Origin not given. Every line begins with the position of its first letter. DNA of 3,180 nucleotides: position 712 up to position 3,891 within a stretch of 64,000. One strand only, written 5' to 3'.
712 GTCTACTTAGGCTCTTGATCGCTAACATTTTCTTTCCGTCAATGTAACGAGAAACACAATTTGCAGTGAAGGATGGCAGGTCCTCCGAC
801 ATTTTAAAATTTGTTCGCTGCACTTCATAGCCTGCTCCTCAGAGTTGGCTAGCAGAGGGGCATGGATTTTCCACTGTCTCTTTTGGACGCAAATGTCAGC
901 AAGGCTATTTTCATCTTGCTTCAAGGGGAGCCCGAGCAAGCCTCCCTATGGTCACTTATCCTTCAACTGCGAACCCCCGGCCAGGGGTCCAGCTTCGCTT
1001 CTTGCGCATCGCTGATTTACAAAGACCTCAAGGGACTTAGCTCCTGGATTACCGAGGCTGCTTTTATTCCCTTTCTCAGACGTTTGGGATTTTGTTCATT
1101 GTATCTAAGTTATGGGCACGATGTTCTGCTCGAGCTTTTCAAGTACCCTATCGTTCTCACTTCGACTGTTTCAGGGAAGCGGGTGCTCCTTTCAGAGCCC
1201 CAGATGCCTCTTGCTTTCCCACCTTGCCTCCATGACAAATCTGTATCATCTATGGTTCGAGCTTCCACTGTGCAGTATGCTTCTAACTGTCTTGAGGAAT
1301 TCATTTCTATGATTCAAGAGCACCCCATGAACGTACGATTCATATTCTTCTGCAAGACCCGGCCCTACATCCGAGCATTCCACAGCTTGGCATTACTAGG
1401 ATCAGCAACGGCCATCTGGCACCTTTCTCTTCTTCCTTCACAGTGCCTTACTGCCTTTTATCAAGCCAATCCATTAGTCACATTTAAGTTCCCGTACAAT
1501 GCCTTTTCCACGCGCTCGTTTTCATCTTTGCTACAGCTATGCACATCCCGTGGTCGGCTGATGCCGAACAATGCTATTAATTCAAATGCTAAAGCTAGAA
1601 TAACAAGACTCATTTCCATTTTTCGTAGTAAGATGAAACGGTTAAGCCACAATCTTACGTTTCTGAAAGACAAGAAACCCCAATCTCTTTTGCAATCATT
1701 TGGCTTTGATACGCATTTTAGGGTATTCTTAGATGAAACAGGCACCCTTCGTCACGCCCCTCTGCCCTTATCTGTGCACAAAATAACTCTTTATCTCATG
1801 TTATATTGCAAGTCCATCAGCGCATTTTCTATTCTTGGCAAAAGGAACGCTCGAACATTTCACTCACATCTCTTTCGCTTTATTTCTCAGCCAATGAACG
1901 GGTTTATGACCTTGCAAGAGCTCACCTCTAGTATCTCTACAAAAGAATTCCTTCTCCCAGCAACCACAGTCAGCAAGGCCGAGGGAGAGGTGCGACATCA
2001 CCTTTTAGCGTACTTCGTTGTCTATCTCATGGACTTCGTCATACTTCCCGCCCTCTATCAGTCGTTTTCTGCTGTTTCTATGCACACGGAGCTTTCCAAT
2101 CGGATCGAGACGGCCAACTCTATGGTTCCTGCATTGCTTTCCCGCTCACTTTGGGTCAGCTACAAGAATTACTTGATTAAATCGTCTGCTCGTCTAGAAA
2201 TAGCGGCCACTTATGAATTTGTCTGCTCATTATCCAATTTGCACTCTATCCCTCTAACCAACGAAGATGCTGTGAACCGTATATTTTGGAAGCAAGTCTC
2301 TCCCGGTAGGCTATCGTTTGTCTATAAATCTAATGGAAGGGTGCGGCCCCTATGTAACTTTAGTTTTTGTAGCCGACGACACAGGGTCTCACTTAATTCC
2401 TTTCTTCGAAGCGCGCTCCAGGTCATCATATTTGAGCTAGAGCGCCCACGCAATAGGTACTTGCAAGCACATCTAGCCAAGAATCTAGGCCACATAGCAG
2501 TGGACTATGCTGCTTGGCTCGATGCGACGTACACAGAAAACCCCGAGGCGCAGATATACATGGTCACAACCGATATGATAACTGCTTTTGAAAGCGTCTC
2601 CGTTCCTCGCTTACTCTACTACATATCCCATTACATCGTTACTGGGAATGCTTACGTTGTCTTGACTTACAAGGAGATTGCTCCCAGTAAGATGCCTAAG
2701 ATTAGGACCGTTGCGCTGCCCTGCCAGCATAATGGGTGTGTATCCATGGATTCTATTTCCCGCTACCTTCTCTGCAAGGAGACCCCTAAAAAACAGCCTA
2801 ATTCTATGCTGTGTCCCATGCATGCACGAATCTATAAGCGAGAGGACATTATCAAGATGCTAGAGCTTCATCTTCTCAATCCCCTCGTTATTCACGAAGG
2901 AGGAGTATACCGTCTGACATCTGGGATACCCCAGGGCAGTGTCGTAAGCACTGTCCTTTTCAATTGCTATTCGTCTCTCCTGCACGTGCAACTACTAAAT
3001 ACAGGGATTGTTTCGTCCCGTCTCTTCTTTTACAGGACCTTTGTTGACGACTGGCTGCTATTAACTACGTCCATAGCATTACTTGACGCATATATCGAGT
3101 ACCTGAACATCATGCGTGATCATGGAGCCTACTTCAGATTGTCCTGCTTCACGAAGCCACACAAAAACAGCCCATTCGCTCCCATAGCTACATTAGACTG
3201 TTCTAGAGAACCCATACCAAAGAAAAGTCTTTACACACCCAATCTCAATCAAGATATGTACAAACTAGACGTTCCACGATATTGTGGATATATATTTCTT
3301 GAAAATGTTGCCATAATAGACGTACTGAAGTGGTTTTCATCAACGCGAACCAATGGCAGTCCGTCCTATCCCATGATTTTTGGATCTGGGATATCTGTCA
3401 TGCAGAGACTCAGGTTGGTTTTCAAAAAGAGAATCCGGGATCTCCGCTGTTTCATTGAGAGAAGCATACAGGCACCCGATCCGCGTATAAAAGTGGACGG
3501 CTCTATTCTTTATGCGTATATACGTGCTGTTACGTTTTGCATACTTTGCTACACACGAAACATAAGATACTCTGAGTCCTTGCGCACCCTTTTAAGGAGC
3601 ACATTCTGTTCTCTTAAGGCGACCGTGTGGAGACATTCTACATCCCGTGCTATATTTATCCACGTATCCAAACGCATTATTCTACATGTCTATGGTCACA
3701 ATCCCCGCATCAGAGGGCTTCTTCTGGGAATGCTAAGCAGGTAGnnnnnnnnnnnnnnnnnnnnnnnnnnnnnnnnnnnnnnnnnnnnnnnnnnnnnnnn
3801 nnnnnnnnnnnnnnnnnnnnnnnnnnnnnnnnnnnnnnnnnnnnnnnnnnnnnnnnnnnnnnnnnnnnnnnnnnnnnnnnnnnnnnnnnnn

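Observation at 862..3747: Telomerase catalytic subunit gene whose stop codon directly abuts the convergent kinesin stop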

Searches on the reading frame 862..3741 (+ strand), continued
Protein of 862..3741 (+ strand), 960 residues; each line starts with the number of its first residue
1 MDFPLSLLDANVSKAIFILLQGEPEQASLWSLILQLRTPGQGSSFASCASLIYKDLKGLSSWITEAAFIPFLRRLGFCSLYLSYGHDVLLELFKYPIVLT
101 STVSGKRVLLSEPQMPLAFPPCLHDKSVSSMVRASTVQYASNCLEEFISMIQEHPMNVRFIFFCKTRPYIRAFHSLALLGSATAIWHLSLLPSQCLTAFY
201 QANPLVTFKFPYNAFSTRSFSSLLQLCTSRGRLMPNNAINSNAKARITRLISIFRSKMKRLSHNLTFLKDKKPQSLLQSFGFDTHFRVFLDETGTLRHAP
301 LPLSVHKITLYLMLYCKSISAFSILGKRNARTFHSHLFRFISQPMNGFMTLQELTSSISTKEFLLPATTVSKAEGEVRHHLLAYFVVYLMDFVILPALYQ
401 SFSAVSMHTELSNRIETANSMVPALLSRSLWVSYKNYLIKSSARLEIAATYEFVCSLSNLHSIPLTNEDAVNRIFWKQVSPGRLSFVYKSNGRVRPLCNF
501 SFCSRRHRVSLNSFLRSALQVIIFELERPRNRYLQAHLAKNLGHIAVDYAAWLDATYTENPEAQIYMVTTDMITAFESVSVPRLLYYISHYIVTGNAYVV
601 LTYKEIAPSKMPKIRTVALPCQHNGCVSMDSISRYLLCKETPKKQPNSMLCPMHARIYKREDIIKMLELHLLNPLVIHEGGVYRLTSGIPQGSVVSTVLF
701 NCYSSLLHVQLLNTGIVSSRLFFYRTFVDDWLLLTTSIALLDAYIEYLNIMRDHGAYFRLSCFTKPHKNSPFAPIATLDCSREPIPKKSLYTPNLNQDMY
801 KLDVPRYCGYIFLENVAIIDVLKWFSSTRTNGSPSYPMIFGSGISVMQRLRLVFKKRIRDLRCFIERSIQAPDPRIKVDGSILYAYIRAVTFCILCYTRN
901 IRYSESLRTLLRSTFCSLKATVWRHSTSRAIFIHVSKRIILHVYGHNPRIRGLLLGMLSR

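Call 48: search_protein_families(library=pfam, proteins=[P0027, P0029, P0040, P0041, P0048, P0058, P0030, P0032], max_evalue=0.001)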
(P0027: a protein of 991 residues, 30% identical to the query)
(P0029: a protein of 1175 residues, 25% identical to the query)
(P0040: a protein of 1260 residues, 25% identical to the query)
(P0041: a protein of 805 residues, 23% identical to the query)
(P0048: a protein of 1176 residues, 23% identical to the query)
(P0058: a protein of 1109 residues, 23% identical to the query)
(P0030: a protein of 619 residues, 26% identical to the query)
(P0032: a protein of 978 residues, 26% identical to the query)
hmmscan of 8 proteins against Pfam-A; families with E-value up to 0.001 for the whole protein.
P0027 (991 aa): 1 family
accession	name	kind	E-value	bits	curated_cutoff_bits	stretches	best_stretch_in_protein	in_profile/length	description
PF00078.32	RVT_1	-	4.1e-06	27.1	29.6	0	701-771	111-177/205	Reverse transcriptase (RNA-dependent DNA polymerase)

P0029 (1175 aa): 4 families
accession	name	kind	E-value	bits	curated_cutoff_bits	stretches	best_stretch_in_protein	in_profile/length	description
PF12009.13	Telomerase_RBD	-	1.2e-41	142.4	25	1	475-608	1-132/133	Telomerase ribonucleoprotein complex - RNA binding domain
PF11474.14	TEN_TERT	-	6.4e-16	59.4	25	1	19-192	10-144/156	Telomerase reverse transcriptase, TEN domain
PF00078.32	RVT_1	-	2.1e-15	57.4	29.6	1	744-939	67-189/205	Reverse transcriptase (RNA-dependent DNA polymerase)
PF21399.2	TERT_C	-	1.6e-12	48.3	27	1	1002-1143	3-130/130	Telomerase reverse transcriptase, C-terminal extension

P0040 (1260 aa): 3 families
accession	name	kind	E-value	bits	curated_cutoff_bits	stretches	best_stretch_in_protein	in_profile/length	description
PF12009.13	Telomerase_RBD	-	1.9e-43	148.2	25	1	591-725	1-132/133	Telomerase ribonucleoprotein complex - RNA binding domain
PF00078.32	RVT_1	-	3.8e-11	43.5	29.6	1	854-1059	64-189/205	Reverse transcriptase (RNA-dependent DNA polymerase)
PF21399.2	TERT_C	-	1e-05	26.3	27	1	1127-1176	4-53/130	Telomerase reverse transcriptase, C-terminal extension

P0041 (805 aa): 2 families
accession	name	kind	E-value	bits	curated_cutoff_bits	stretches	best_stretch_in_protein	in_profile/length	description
PF12009.13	Telomerase_RBD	-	1.5e-34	119.4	25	1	175-309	2-132/133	Telomerase ribonucleoprotein complex - RNA binding domain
PF00078.32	RVT_1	-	4.2e-09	36.9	29.6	1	552-633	111-189/205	Reverse transcriptase (RNA-dependent DNA polymerase)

P0048 (1176 aa): 2 families
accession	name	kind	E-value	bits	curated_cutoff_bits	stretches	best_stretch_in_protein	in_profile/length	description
PF12009.13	Telomerase_RBD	-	7.1e-42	143.1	25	1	442-575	2-132/133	Telomerase ribonucleoprotein complex - RNA binding domain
PF00078.32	RVT_1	-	3e-11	43.9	29.6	1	824-910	107-189/205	Reverse transcriptase (RNA-dependent DNA polymerase)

P0058 (1109 aa): 3 families
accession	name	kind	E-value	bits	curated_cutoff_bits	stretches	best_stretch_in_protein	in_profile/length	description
PF12009.13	Telomerase_RBD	-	1.6e-37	129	25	1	429-563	1-132/133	Telomerase ribonucleoprotein complex - RNA binding domain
PF00078.32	RVT_1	-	4.5e-13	49.8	29.6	1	801-882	111-189/205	Reverse transcriptase (RNA-dependent DNA polymerase)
PF21399.2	TERT_C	-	4.3e-09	37.2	27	1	947-1074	3-130/130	Telomerase reverse transcriptase, C-terminal extension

P0030 (619 aa): 3 families
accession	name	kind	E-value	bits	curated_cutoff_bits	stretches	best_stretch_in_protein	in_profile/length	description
PF12009.13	Telomerase_RBD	-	3.8e-24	85.8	25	1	2-86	45-130/133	Telomerase ribonucleoprotein complex - RNA binding domain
PF00078.32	RVT_1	-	4.6e-12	46.5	29.6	1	315-404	110-192/205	Reverse transcriptase (RNA-dependent DNA polymerase)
PF21399.2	TERT_C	-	1.1e-10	42.3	27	1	476-587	11-128/130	Telomerase reverse transcriptase, C-terminal extension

P0032 (978 aa): 2 families
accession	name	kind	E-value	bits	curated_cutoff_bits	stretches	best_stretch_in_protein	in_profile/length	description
PF12009.13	Telomerase_RBD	-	1.9e-26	93.2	25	1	254-391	2-132/133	Telomerase ribonucleoprotein complex - RNA binding domain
PF00078.32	RVT_1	-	1.2e-12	48.4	29.6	1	492-700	60-189/205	Reverse transcriptase (RNA-dependent DNA polymerase)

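Call 70: find_encoding_contigs(protein=P0022, flank=3000, max_places=3)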
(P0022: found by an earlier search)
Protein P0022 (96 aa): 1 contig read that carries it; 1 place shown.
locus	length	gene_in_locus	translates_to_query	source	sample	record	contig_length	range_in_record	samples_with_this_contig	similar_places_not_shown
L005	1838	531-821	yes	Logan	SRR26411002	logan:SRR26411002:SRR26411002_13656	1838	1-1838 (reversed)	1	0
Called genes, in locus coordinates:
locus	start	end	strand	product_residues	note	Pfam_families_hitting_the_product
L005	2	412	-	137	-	?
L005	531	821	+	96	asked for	PF16796:Microtub_bd (weak), PF00225:Kinesin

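Call 71: find_encoding_contigs(protein=P0016, flank=3000, max_places=3)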
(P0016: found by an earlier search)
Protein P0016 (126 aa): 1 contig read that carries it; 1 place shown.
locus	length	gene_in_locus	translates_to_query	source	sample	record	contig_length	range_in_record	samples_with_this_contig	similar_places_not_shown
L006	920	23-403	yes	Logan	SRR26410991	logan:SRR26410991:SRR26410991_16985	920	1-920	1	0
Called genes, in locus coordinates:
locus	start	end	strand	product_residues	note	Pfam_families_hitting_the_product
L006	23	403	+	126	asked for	-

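Call 76: find_encoding_contigs(protein=P0027, flank=4000, max_places=2)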
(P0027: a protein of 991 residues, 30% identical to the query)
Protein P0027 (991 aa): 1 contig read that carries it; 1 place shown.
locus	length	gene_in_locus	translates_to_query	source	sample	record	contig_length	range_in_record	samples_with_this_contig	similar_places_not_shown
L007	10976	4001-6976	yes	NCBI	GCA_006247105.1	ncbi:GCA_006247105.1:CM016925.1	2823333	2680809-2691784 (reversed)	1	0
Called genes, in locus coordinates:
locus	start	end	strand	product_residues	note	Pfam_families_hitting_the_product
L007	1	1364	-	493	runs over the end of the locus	PF01331:mRNA_cap_enzyme, PF03919:mRNA_cap_C (weak)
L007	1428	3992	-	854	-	-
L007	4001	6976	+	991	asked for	PF00078:RVT_1 (faint)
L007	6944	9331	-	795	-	PF00225:Kinesin, PF16796:Microtub_bd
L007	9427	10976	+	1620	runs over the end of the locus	PF04997:RNA_pol_Rpb1_1, PF00623:RNA_pol_Rpb1_2, PF04983:RNA_pol_Rpb1_3, PF05000:RNA_pol_Rpb1_4, PF04998:RNA_pol_Rpb1_5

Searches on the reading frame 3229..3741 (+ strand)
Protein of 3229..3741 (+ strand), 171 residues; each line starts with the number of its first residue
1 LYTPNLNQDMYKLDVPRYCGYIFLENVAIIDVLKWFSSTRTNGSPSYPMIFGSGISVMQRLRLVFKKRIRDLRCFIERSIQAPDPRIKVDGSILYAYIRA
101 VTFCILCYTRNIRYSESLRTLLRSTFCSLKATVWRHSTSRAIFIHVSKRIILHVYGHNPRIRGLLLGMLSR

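Call 63: predict_structure(alignment_id=A5)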
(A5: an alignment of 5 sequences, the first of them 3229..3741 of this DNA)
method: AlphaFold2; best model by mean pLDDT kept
length: 171 residues; sequences in the alignment: 5
mean_pLDDT: 70.5   pTM: 0.66
mean pLDDT of the five models: 70.5, 69.2, 69.2, 68.9, 68.3
residues with pLDDT >= 90: 56; 70-90: 50; 50-70: 12; < 50: 53
segments of 3 or more residues with pLDDT < 50: 1-52
pLDDT, mean of each block of 10 residues (from residue 1): 32 32 40 37 36 65 89 85 59 86 88 88 95 91 94 90 92 80
secondary structure, 60 per line:
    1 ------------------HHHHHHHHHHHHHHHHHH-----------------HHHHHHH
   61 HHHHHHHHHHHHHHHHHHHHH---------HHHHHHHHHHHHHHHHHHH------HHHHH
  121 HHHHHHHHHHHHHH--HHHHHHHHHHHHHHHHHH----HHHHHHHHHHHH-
elements in order: H19-36 H54-81 H91-109 H116-134 H137-154 H159-170

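Call 67: fold_search(model_id=the predicted structure, library=pdb)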
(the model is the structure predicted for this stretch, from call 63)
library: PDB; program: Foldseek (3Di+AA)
matches with E <= 10: 452; with E <= 0.001: 0
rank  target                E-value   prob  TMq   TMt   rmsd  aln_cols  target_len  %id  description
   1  4f7r_A                3.2e-01  0.51  0.29  0.22  10.8       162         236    8  Crystal structure of 14-3-3 protein from Giardia intestinalis (released 2013-05-22)
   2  1zu2_MODEL_1_A        3.5e-01  0.15  0.17  0.18  10.9       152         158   10  Solution NMR structure of the plant Tom20 mitochondrial import receptor from Arabidopsis thaliana (released 2005-12-06)
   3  8dgp_C                4.5e-01  0.41  0.31  0.24  11.5       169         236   11  14-3-3 epsilon bound to phosphorylated PEAK3 (pS69) peptide (released 2023-06-07)
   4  3p8c_A                5.8e-01  0.10  0.17  0.04  24.0       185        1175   12  Structure and Control of the Actin Regulatory WAVE Complex (released 2010-12-01)
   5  6a5s_D                6.1e-01  0.47  0.34  0.27   8.7       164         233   10  Structure of 14-3-3 gamma in complex with TFEB 14-3-3 binding motif (released 2019-02-13)
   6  9ci3_B                6.4e-01  0.20  0.26  0.20  13.6       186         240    8  Structure of the LRRK2/14-3-3 complex (released 2025-09-03)
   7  6ez4_MODEL_1_A        6.4e-01  0.13  0.15  0.18  16.0       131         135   11  NMR structure of the C-terminal domain of the human RPAP3 protein (released 2018-04-18)
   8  6zc9_A                6.7e-01  0.41  0.33  0.27   8.6       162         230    9  Structure of 14-3-3 gamma in complex with Nedd4-2 14-3-3 binding motif Ser448 (released 2021-07-21)
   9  9gm7_D                7.4e-01  0.13  0.21  0.14  17.4       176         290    7  MukBEF in a nucleotide-bound state with open neck gate (monomer) (released 2025-03-26)
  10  6zbt_C                8.6e-01  0.23  0.29  0.24  11.3       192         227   11  Structure of 14-3-3 gamma in complex with Nedd4-2 14-3-3 binding motif Ser342 (released 2021-07-21)
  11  8dgp_D                8.6e-01  0.21  0.28  0.22  13.1       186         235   10  14-3-3 epsilon bound to phosphorylated PEAK3 (pS69) peptide (released 2023-06-07)
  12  6bzd_B                9.0e-01  0.16  0.25  0.20  13.2       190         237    8  Structure of 14-3-3 gamma R57E mutant bound to GlcNAcylated peptide (released 2018-05-09)
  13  1g73_A                9.4e-01  0.15  0.22  0.24  26.0       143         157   11  CRYSTAL STRUCTURE OF SMAC BOUND TO XIAP-BIR3 DOMAIN (released 2001-01-10)
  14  8j2w_A                1.0e+00  0.18  0.25  0.16  13.3       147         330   14  Saccharothrix syringae photocobilins protein, dark state (released 2024-04-10)
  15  3m50_A                1.0e+00  0.12  0.22  0.19  12.7       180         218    8  Structure of the 14-3-3/PMA2 complex stabilized by Epibestatin (released 2010-05-26)
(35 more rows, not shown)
